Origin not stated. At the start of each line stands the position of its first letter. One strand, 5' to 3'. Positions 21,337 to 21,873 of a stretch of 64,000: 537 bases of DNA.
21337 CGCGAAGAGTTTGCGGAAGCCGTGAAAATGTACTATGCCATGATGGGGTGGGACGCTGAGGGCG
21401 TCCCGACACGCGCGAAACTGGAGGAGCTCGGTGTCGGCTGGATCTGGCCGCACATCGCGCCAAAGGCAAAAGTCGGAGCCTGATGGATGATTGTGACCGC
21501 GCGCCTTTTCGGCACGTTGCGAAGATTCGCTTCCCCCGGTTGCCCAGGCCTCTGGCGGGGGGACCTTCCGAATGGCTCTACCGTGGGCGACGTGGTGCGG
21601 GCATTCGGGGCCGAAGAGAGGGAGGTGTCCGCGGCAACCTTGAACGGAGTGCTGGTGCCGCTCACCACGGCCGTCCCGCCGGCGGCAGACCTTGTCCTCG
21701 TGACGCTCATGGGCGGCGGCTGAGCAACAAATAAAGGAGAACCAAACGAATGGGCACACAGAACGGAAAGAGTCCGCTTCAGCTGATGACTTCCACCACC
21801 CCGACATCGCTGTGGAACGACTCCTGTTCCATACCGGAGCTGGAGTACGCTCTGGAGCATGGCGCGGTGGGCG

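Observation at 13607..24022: Kinase-less sugar locus coupling an ABC importer to a FucI-family isomerase, a tungsten-type AOR, a MoaD-like protein and a transaldolase: candidate ferredoxin-linked catabolic route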

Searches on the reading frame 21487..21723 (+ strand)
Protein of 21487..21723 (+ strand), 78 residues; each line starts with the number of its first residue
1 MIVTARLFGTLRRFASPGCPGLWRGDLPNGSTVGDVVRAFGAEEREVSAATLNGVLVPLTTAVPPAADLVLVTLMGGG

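Call 3: search_protein_families(library=pfam, proteins=[window:21487-21723:+], max_evalue=0.01)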
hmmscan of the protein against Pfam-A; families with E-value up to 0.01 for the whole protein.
window:21487-21723:+ (78 aa): 2 families
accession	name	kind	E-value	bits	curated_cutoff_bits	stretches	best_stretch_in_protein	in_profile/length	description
PF02597.26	ThiS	-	6.7e-05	23.8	22.5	1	26-78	17-76/76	ThiS family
PF14451.12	Ub-Mut7C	-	0.0024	18.2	23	1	2-62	3-64/81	Mut7-C ubiquitin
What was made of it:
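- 21487..21723 (+): ThiS/MoaD-like small protein ending in Gly-Gly-Gly. Presumed AOR accessory for cofactor handling. ThiS 23.8 bits against a cut-off of 22.5 (call 3).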

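Call 4: search_protein_families(library=ncbifam, proteins=[window:21487-21723:+], max_evalue=0.01)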
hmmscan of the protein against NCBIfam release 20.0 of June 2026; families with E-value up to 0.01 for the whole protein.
window:21487-21723:+ (78 aa): 0 families
